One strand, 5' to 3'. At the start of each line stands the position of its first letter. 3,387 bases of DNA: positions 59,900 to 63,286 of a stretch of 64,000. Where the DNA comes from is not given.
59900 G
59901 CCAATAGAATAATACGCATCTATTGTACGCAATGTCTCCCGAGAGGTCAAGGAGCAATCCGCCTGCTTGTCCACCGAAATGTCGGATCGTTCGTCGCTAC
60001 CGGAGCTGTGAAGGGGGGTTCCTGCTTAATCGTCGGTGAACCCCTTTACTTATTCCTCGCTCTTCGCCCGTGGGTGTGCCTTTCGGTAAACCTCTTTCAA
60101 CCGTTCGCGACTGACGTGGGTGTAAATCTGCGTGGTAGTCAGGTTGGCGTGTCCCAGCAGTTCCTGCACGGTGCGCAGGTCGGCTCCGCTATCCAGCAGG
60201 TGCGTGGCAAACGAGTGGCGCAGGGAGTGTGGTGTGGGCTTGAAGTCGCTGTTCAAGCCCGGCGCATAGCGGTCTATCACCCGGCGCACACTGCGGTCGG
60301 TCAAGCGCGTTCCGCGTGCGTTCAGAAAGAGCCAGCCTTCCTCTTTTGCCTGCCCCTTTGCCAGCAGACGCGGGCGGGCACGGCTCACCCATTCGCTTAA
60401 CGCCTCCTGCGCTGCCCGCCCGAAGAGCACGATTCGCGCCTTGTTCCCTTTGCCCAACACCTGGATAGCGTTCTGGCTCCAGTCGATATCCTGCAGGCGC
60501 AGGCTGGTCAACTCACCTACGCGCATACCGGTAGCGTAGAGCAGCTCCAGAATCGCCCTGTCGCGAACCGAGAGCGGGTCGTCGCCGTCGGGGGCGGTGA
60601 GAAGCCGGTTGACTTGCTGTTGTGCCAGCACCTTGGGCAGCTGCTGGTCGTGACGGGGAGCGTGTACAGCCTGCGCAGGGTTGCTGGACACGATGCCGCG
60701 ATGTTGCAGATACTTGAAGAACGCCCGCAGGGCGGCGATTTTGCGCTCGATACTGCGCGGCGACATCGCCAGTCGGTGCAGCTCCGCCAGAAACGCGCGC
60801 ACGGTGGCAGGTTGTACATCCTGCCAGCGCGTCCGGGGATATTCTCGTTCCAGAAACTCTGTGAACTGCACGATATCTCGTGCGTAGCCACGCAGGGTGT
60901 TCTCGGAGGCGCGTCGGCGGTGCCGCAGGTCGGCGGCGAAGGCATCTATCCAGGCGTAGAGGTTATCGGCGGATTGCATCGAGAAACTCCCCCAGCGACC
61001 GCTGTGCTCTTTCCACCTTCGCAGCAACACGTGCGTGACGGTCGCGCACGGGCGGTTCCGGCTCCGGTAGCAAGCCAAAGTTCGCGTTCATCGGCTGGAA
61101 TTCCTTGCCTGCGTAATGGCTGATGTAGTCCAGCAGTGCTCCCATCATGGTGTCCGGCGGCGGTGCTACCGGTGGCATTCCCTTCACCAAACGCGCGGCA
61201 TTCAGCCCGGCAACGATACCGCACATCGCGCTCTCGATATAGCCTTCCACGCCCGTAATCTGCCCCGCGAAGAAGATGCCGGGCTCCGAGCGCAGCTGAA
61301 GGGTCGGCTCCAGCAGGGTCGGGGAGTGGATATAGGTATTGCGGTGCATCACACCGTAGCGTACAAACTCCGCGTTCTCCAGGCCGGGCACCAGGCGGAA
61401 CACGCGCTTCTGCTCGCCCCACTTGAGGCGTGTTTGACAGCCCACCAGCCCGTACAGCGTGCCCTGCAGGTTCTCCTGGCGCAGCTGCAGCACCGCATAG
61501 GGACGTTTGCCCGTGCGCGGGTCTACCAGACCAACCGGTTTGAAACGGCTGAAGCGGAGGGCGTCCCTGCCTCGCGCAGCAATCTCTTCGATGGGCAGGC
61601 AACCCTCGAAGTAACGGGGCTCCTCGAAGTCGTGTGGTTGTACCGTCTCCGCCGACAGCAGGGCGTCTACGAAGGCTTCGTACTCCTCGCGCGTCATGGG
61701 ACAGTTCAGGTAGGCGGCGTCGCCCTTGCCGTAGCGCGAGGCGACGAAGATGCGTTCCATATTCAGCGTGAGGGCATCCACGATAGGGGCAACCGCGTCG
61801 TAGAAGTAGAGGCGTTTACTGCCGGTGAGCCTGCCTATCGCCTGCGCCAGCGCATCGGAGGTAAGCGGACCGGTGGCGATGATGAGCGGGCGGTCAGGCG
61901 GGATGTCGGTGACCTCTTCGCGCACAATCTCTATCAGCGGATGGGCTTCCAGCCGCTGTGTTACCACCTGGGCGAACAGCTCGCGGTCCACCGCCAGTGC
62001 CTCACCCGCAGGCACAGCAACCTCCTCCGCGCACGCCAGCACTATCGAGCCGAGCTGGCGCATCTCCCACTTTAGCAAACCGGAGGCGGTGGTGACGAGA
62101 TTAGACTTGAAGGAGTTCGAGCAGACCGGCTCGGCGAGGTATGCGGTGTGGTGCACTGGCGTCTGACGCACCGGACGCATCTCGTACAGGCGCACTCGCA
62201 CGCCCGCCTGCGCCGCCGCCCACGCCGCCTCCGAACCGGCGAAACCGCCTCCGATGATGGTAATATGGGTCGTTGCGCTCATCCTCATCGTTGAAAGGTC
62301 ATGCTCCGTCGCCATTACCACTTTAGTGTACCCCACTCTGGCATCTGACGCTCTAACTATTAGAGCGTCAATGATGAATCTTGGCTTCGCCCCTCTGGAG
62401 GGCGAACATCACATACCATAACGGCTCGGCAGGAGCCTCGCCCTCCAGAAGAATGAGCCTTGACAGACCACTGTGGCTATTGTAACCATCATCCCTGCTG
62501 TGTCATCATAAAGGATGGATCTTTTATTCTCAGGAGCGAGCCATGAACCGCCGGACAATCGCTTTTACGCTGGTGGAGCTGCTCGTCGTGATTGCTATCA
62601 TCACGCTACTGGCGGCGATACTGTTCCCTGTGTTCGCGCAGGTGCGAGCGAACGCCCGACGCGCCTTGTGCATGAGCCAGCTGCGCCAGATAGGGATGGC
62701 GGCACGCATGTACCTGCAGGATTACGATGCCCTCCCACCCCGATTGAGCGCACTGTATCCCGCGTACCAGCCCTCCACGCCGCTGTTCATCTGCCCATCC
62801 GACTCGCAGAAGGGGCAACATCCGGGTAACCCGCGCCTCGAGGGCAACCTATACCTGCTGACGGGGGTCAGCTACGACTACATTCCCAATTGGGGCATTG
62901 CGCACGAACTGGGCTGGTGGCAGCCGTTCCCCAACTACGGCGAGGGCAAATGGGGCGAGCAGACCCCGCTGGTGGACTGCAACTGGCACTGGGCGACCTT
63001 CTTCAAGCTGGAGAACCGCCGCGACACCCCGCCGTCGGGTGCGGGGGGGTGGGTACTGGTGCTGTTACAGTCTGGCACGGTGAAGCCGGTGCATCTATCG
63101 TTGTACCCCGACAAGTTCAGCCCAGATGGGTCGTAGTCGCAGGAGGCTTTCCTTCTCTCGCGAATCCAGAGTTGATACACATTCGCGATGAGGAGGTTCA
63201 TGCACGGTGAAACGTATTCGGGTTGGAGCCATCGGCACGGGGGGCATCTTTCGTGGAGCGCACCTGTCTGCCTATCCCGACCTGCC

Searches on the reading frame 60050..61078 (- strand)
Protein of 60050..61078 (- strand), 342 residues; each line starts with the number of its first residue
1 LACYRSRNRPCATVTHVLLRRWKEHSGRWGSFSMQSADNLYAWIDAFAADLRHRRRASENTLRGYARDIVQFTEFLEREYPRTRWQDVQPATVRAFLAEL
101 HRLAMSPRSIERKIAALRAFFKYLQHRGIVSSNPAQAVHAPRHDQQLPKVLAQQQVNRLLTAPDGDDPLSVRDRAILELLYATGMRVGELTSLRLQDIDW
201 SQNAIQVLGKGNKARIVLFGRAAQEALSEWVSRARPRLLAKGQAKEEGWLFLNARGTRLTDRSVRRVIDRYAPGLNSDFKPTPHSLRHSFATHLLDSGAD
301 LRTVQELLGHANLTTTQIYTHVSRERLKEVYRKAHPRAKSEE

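Call 3: search_protein_families(library=pfam, proteins=[window:60050-61078:-], max_evalue=0.01)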
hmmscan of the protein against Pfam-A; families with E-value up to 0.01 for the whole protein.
window:60050-61078:- (342 aa): 4 families
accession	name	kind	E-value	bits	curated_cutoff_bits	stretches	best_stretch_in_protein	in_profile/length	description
PF00589.27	Phage_integrase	-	1.6e-51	174.9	27.1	1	149-325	1-171/172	Phage integrase family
PF02899.23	Phage_int_SAM_1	-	7.3e-18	65.1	22.3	1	44-128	1-83/83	Phage integrase, N-terminal SAM-like domain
PF13495.12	Phage_int_SAM_4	-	3.2e-07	31.1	27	1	43-126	1-80/85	Phage integrase, N-terminal SAM-like domain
PF13102.12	Phage_int_SAM_5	-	0.0024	18.6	22.3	1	40-136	2-94/98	Phage integrase SAM-like domain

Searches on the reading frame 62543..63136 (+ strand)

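Call 3: search_protein_families(library=pfam, proteins=[window:62543-63136:+], max_evalue=0.01)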
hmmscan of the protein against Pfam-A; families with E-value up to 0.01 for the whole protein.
window:62543-63136:+ (197 aa): 2 families
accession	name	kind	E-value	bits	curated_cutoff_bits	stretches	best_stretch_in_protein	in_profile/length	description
PF07596.16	SBP_bac_10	-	4.1e-07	30.7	23.3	1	33-66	2-35/268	Protein of unknown function (DUF1559)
PF07963.17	N_methyl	-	5.9e-06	26.1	21.2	1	7-28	6-27/27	Prokaryotic N-terminal methylation motif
